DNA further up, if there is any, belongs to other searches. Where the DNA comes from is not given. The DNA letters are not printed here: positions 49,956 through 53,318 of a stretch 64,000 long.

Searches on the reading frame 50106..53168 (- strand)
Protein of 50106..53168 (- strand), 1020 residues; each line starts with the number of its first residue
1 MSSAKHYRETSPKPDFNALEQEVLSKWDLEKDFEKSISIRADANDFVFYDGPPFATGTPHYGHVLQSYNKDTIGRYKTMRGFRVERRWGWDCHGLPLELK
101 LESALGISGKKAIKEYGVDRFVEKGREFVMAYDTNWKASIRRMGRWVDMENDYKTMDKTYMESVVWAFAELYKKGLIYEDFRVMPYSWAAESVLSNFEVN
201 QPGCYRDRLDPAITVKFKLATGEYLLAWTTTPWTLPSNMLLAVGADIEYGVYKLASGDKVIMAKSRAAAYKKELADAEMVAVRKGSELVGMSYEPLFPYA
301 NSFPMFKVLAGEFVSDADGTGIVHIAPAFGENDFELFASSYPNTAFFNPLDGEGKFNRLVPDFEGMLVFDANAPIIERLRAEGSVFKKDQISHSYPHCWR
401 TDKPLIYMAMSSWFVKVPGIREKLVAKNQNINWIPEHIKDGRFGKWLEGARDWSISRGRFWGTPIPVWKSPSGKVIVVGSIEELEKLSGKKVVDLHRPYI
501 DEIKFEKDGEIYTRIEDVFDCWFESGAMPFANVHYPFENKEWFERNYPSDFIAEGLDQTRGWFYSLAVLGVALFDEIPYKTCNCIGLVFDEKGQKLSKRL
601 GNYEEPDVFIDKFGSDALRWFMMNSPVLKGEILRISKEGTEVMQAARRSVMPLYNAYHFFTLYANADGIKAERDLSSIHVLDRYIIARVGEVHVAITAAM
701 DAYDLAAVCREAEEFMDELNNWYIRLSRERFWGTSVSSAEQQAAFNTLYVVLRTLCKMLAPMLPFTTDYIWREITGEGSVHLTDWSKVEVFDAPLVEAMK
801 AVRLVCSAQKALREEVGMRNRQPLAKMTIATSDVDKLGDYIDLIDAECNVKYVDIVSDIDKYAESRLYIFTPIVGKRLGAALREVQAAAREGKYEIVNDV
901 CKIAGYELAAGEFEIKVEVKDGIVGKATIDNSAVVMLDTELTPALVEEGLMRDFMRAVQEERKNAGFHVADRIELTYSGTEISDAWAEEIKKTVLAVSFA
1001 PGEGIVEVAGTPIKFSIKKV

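Call 24: find_encoding_contigs(protein=window:50106-53168:-, flank=10000, max_places=10)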
Protein window:50106-53168:- (1020 aa): 1 contig read that carries it; 1 place shown.
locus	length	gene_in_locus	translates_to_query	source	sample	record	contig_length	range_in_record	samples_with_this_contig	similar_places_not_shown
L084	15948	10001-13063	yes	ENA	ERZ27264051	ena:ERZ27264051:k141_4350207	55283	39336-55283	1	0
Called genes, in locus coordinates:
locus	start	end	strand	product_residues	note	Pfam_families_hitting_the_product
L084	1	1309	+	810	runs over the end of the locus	PF03135:CagE_TrbE_VirB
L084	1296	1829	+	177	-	-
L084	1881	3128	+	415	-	PF07690:MFS_1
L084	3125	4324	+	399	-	PF07690:MFS_1 (weak)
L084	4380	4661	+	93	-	PF09538:FYDLN_acid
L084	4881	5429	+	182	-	PF12766:Pyridox_oxase_2 (faint), PF01243:PNPOx_N, PF16242:Pyrid_ox_like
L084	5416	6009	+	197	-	PF00081:Sod_Fe_N, PF02777:Sod_Fe_C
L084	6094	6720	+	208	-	PF09992:NAGPA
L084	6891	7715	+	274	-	PF01636:APH, PF01633:Choline_kinase (weak), PF19974:TCAD9 (weak)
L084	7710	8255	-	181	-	PF07017:PagP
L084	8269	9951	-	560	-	PF01134:GIDA, PF01262:AlaDh_PNT_C (faint), PF03486:HI0933_like (faint), PF07992:Pyr_redox_2 (weak), PF13932:SAM_GIDA_C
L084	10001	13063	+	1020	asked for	PF00133:tRNA-synt_1, PF09334:tRNA-synt_1g (faint), PF08264:Anticodon_1, PF19302:DUF5915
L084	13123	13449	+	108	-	-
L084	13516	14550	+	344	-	-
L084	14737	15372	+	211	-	PF04335:VirB8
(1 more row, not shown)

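Call 65: list_cluster_members(proteins=[window:50106-53168:-, P0001, P0003, window:41768-42748:+])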
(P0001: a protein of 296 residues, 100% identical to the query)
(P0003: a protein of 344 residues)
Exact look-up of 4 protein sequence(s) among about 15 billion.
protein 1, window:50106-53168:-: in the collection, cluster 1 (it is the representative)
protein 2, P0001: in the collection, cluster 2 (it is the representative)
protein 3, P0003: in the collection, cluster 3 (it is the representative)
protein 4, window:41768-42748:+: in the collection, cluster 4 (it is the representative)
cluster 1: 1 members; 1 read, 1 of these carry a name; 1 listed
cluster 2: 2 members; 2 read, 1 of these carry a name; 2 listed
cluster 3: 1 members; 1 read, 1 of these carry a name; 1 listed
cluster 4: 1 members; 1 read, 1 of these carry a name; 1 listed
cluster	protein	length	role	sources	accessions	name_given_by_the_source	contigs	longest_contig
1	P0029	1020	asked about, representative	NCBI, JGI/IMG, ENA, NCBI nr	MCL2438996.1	MAG: isoleucine--tRNA ligase [Alphaproteobacteria bacterium] | isoleucine--tRNA ligase [Alphaproteobacteria bacterium]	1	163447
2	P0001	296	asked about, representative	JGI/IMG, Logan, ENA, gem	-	-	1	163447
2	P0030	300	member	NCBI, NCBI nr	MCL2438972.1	MAG: hypothetical protein FWD15_00490 [Alphaproteobacteria bacterium] | hypothetical protein [Alphaproteobacteria bacterium]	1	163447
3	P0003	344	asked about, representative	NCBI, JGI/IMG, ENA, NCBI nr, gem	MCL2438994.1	MAG: hypothetical protein FWD15_00600 [Alphaproteobacteria bacterium] | hypothetical protein [Alphaproteobacteria bacterium]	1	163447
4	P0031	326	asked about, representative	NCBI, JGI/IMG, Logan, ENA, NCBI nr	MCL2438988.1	MAG: GTPase ObgE [Alphaproteobacteria bacterium] | GTPase ObgE [Alphaproteobacteria bacterium]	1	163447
